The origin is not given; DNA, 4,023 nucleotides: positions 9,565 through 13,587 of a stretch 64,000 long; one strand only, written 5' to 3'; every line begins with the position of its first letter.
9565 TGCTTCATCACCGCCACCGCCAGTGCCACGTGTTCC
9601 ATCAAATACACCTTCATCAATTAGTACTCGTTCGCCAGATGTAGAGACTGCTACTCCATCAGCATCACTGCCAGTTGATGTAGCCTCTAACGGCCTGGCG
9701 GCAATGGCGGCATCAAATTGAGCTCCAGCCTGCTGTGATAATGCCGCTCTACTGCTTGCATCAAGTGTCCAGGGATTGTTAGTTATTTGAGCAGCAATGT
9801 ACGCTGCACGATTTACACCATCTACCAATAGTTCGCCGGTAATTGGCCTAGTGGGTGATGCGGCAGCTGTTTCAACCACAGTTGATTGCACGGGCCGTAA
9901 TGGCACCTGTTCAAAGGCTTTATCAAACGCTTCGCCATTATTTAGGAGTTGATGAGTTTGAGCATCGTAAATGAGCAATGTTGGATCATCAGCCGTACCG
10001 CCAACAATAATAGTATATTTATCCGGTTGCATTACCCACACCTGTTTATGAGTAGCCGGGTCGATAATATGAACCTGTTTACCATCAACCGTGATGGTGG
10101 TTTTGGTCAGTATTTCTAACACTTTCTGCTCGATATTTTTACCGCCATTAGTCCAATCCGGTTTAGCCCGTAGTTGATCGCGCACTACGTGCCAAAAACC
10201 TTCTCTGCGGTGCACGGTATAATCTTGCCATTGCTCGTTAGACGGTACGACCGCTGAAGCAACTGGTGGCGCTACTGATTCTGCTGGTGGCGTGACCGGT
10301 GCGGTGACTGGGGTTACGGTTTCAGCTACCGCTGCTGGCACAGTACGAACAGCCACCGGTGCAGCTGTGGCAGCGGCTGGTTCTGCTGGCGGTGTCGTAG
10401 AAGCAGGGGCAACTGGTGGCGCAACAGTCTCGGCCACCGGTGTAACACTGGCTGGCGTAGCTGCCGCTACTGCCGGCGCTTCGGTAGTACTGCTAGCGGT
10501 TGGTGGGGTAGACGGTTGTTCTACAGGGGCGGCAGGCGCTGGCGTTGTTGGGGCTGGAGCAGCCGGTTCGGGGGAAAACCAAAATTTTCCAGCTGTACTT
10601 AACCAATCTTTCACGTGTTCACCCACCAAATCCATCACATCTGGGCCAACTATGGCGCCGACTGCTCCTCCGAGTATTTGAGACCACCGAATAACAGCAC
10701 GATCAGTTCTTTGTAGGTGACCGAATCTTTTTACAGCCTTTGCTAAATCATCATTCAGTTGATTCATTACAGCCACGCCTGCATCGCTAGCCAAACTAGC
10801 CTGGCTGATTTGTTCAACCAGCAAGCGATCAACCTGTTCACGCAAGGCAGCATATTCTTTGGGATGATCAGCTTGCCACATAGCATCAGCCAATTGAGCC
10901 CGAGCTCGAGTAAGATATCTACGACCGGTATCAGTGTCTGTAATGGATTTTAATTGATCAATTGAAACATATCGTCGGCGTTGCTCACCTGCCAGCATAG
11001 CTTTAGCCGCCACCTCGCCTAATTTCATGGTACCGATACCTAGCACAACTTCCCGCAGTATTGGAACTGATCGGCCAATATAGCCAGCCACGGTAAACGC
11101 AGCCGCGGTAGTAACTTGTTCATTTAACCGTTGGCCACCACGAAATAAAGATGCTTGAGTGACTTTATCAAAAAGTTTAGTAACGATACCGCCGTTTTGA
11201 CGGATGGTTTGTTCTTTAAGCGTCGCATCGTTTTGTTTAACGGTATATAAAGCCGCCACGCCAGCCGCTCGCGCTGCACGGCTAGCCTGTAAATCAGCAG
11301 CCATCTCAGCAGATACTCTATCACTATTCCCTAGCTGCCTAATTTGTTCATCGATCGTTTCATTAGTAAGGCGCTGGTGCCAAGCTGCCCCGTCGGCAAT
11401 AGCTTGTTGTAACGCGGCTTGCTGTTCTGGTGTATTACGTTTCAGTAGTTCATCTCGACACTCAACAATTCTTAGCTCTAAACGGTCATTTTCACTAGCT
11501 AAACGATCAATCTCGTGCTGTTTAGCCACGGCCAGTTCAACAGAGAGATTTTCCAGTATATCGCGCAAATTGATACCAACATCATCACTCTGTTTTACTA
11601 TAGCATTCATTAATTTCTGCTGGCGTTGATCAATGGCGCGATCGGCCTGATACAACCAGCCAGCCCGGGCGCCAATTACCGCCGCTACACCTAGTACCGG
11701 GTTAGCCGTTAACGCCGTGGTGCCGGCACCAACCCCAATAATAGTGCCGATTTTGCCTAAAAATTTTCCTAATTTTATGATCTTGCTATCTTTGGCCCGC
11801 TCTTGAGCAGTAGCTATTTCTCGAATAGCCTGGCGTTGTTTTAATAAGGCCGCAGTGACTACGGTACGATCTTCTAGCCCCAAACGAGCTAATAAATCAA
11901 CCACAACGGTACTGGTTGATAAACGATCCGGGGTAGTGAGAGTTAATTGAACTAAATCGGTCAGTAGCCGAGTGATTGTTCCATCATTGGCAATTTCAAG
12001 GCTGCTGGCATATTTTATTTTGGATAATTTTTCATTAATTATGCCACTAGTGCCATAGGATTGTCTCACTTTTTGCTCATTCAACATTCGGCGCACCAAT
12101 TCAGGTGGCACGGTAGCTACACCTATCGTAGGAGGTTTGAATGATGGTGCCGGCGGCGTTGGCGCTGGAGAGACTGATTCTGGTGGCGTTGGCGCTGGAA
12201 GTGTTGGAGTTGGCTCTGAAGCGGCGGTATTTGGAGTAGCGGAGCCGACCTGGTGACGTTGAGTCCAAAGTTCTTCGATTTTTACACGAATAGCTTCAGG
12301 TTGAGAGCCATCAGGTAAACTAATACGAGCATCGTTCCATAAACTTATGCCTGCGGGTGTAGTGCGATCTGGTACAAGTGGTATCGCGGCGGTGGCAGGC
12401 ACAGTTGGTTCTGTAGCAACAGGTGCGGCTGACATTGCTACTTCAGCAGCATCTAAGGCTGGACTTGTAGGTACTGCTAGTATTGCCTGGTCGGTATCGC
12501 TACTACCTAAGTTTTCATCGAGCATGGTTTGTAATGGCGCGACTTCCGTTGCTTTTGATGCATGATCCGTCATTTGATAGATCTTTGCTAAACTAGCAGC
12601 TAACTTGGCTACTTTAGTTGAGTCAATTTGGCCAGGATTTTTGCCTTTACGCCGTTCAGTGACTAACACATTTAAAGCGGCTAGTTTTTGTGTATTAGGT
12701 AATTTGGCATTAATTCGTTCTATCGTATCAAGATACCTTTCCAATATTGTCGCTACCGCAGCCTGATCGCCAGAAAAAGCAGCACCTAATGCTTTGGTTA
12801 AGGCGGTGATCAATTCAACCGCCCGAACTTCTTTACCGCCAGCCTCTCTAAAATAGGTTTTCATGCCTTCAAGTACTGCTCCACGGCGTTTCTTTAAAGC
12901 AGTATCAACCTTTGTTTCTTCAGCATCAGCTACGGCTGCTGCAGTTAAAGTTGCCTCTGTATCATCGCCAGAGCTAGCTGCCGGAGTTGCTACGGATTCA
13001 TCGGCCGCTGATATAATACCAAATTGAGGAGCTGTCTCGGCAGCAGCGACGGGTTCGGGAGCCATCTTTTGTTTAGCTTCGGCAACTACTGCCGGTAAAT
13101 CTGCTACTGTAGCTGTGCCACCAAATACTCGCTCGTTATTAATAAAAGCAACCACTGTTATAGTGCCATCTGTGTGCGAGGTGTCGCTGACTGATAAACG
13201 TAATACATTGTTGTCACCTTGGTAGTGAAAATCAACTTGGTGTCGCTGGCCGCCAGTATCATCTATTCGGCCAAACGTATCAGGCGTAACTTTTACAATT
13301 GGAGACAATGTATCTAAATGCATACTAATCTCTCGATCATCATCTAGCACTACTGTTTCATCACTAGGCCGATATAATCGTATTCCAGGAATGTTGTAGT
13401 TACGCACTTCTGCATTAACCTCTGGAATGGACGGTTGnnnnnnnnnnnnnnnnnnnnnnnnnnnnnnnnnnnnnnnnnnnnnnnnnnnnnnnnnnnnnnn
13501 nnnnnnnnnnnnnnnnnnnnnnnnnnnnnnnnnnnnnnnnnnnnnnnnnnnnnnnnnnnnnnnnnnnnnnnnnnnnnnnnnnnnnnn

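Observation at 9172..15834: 2220-aa giant protein with an internal PP2C phosphatase domain, central hydrophobic hairpin and long coiled coils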

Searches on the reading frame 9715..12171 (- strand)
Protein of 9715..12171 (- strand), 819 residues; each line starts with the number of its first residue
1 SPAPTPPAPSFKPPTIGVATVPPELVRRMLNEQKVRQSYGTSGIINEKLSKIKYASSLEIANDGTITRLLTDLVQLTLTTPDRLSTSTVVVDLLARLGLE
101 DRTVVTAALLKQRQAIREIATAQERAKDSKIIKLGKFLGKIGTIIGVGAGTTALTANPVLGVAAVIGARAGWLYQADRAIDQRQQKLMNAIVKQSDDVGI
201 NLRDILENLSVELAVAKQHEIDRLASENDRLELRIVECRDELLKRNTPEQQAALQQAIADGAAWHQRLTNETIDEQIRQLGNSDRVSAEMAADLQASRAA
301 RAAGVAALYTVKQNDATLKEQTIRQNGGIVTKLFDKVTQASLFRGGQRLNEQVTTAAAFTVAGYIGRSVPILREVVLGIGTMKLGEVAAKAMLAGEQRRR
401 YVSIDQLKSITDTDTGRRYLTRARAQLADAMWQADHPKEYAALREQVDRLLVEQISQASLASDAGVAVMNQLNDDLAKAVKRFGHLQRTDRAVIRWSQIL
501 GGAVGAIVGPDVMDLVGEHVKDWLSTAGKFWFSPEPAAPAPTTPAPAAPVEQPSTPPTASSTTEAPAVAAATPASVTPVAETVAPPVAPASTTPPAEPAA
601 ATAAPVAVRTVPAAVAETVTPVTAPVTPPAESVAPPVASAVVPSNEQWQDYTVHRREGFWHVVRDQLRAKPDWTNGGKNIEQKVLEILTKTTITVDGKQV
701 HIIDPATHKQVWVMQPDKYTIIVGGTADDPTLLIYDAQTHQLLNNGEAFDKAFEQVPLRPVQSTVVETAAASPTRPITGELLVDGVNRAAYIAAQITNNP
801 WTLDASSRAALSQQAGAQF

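Call 66: predict_structure(alignment_id=A5)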
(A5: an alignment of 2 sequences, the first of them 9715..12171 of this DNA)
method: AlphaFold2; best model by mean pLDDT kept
length: 819 residues; sequences in the alignment: 2
mean_pLDDT: 34.6   pTM: 0.21
mean pLDDT of the five models: 34.6, 33.5, 32.2, 32.2, 31.7
residues with pLDDT >= 90: 0; 70-90: 0; 50-70: 14; < 50: 805
segments of 3 or more residues with pLDDT < 50: 1-664, 666-678, 680-683, 688-742, 744-805, 815-819
pLDDT, mean of each block of 10 residues (from residue 1): 29 26 33 37 33 34 41 39 33 37 38 38 32 35 31 31 29 31 38 32 35 39 41 38 39 43 38 36 31 32 27 30 32 33 31 34 31 31 32 29 30 32 33 41 44 36 42 46 39 39 32 34 31 24 29 29 26 27 29 30 30 25 27 29 37 37 47 45 47 39 33 35 35 45 44 33 23 29 35 43 48 44
secondary structure, 60 per line:
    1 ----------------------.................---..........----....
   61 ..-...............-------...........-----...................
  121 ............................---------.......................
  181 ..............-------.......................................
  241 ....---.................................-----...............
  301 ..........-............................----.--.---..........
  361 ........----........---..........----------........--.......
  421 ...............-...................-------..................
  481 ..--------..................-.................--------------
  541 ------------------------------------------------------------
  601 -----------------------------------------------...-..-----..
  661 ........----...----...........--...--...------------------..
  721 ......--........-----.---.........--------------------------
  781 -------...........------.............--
elements in order (helices of 4 or more, strands of 3 or more residues): H23-39 H43-52 H57-62 H64-78 H86-96 H102-148 H158-194 H202-244 H248-280 H286-310 H312-339 H351-368 H373-380 H384-393 H404-411 H414-435 H437-455 H463-482 H491-508 H510-526 H659-668 H680-690 E693-695 E698-700 E719-726 E729-736 H746-754 H788-798 H805-817

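Call 67: find_related_loci(query=A5, collection=metagenome_contigs, flank=10000)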
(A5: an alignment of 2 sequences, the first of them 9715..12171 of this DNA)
Query A5 (819 aa) in metagenome_contigs; peptide patterns used: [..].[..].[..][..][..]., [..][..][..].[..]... (x = any residue, [..] = any of these).
145 stretches matched a pattern, but none encodes a relative of the query by tblastn (E <= 1e-3).

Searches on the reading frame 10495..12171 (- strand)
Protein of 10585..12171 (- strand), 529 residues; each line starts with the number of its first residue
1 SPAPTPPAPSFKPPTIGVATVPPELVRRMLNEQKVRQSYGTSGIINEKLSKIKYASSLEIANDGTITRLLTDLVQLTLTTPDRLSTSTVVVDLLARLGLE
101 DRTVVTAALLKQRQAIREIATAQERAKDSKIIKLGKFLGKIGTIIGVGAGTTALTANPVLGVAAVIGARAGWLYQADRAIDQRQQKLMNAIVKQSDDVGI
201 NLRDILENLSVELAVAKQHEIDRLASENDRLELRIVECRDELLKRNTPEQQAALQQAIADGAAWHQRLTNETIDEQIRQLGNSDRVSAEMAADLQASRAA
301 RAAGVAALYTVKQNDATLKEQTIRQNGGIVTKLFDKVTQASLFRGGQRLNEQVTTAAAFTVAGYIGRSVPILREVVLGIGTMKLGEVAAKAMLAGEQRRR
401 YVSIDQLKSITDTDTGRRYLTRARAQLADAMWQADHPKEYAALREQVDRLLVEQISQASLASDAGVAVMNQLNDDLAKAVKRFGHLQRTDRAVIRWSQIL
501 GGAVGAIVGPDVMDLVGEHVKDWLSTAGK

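Call 10: search_protein_families(library=pfam, proteins=[window:10495-11937:-], max_evalue=10)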
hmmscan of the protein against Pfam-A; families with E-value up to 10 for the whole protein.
window:10495-11937:- (481 aa): 1 family
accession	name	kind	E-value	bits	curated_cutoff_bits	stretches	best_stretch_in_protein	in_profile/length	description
PF07989.16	Cnn_1N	-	0.039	14.6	28.5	1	141-180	7-46/74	Centrosomin N-terminal motif 1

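Call 21: search_protein_families(library=ncbifam, proteins=[window:10495-11937:-], max_evalue=10)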
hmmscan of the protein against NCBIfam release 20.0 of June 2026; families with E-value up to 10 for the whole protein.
window:10495-11937:- (481 aa): 0 families

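Call 73: search_solved_structures(query=window:10585-12171:-, max_evalue=1)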
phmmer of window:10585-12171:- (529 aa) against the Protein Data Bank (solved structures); distinct sequences matched with E-value up to 1: 0.

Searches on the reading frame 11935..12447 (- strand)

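Call 10: search_protein_families(library=pfam, proteins=[window:11935-12447:-], max_evalue=10)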
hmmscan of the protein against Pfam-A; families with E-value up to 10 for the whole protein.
window:11935-12447:- (171 aa): 0 families

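Call 21: search_protein_families(library=ncbifam, proteins=[window:11935-12447:-], max_evalue=10)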
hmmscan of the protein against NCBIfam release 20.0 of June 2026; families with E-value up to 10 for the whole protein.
window:11935-12447:- (171 aa): 1 family
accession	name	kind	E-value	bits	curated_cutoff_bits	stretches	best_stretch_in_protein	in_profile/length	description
NF010289.0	PRK13729.1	equivalog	0.023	13.7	504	1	55-118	111-172/474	F-type conjugal transfer pilus assembly protein TraB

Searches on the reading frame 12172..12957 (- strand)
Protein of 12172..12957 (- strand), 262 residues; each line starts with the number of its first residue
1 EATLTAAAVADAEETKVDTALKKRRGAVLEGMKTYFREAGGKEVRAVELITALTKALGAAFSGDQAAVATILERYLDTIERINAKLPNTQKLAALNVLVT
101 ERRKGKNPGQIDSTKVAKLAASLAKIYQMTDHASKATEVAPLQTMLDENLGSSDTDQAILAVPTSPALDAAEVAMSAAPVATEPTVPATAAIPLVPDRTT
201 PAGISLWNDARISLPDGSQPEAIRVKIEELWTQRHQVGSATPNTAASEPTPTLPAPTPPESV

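Call 91: search_protein_families(library=pfam, proteins=[window:12172-12957:-], max_evalue=1)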
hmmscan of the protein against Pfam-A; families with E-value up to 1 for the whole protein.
window:12172-12957:- (262 aa): 1 family
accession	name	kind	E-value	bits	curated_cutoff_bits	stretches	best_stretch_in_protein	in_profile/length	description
PF12645.13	HTH_16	-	0.17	12.4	22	1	59-81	6-28/65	Helix-turn-helix domain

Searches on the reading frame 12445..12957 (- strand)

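Call 10: search_protein_families(library=pfam, proteins=[window:12445-12957:-], max_evalue=10)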
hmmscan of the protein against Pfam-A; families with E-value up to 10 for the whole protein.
window:12445-12957:- (171 aa): 1 family
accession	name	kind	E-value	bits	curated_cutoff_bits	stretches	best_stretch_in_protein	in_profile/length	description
PF12645.13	HTH_16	-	0.082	13.5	22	1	59-81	6-28/65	Helix-turn-helix domain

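Call 21: search_protein_families(library=ncbifam, proteins=[window:12445-12957:-], max_evalue=10)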
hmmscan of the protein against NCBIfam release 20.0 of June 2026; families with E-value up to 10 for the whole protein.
window:12445-12957:- (171 aa): 1 family
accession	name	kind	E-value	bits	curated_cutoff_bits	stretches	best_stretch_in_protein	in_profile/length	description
NF007206.0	PRK09627.1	equivalog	0.043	12.8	579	2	29-70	36-77/375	2-oxoglutarate synthase subunit alpha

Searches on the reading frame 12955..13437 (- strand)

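Call 10: search_protein_families(library=pfam, proteins=[window:12955-13437:-], max_evalue=10)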
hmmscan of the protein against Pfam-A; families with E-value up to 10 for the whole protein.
window:12955-13437:- (161 aa): 0 families

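Call 21: search_protein_families(library=ncbifam, proteins=[window:12955-13437:-], max_evalue=10)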
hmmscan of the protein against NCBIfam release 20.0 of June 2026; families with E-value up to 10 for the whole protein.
window:12955-13437:- (161 aa): 1 family
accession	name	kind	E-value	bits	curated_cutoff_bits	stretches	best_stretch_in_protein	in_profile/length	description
NF005641.0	PRK07403.1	equivalog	0.062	12.5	616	1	38-125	153-229/337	type I glyceraldehyde-3-phosphate dehydrogenase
